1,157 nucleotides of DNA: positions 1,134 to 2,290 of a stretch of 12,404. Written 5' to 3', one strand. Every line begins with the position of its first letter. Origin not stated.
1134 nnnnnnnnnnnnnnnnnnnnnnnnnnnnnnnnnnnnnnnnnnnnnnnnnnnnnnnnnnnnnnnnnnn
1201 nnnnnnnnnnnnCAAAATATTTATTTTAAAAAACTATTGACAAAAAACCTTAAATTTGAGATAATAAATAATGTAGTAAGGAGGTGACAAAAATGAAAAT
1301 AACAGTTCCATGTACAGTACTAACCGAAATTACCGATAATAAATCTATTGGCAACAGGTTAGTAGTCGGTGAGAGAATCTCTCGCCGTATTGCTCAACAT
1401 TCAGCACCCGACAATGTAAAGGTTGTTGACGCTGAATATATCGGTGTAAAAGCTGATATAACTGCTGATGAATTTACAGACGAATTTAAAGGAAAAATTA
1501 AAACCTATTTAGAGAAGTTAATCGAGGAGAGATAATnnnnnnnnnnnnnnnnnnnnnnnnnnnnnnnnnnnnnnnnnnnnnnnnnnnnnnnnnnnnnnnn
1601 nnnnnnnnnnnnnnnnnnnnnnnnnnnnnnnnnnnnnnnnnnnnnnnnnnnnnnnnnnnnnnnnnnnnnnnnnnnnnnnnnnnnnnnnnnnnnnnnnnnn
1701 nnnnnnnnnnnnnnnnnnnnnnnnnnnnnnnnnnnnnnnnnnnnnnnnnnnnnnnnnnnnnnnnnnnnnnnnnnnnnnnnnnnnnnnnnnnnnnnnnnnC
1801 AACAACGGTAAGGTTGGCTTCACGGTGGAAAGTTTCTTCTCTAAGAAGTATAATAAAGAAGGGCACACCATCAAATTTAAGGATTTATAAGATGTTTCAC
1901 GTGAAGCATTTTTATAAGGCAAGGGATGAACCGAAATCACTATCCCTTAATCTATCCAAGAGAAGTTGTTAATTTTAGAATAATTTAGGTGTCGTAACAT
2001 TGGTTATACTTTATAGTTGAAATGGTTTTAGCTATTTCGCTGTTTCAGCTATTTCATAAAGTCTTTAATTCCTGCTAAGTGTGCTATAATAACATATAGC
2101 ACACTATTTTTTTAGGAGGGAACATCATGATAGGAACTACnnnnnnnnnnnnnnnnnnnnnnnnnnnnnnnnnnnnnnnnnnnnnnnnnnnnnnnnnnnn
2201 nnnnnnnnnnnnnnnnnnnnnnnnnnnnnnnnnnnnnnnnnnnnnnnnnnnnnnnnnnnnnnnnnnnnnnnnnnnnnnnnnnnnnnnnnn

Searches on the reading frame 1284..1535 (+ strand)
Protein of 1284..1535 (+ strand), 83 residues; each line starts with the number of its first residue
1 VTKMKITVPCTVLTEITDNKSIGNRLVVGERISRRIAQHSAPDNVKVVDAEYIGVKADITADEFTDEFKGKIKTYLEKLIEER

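Call 25: search_protein_families(library=pfam, proteins=[window:1284-1535:+], max_evalue=1)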
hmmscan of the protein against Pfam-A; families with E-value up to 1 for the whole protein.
window:1284-1535:+ (83 aa): 0 families

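Call 37: search_protein_families(library=phrogs, proteins=[window:1293-1535:+], max_evalue=0.1)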
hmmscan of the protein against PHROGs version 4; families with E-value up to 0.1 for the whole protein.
window:1293-1535:+ (80 aa): 2 families
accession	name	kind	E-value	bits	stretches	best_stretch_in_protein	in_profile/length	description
phrog_18905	-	unknown function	0.0056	17.7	1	13-69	2-57/62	-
phrog_5721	-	unknown function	0.014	16.8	1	40-74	52-86/100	-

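Call 83: search_solved_structures(query=A5, max_evalue=10)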
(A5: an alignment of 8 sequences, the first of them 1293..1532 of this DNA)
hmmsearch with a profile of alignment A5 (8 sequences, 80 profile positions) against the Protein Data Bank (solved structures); distinct sequences matched with E-value up to 10: 0.

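Call 88: predict_structure(protein=window:1293-1532:+)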
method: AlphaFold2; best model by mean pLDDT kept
length: 80 residues; sequences in the alignment: 1
mean_pLDDT: 53.2   pTM: 0.40
mean pLDDT of the five models: 53.2, 42.2, 39.7, 37.2, 36.4
residues with pLDDT >= 90: 0; 70-90: 7; 50-70: 42; < 50: 31
segments of 3 or more residues with pLDDT < 50: 16-39
pLDDT, mean of each block of 10 residues (from residue 1): 57 51 40 41 51 52 69 63
secondary structure, 60 per line:
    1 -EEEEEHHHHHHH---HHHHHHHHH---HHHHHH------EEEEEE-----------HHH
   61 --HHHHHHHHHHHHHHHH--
elements in order: E2-6 H7-13 H17-25 H29-34 E41-46 H63-78

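Call 114: search_protein_families(library=ncbifam, proteins=[window:1293-1535:+], max_evalue=0.1)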
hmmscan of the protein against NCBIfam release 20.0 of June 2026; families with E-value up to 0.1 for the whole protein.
window:1293-1535:+ (80 aa): 0 families

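Call 115: search_dna_similar(query=window:1293-1532:+, collection=phages, mode=protein, max_evalue=1, max_rows=15)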
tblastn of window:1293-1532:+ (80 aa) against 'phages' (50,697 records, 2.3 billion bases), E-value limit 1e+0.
No match.

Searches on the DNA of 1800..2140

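Call 93: search_rna_families(source=window, start=1800, end=2140, threshold=evalue, max_evalue=10)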
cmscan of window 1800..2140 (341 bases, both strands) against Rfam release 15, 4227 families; matches with E-value up to 10: 3.
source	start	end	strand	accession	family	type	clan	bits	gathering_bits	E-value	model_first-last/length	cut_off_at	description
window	1886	1970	-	RF01774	rpsL_ricks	Cis-reg; leader;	-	20.2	60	6.1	1-131/131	no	Rickettsia rpsL leader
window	2015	2126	+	RF00394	SNORA4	Gene; snRNA; snoRNA; HACA-box;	CL00023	18.6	56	2.3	1-141/141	no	Small nucleolar RNA SNORA4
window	2026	2051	+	RF02716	sno_ncR3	Gene; snRNA; snoRNA; CD-box;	-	12.9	88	5.5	43-68/75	no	Small nucleolar RNA ncR3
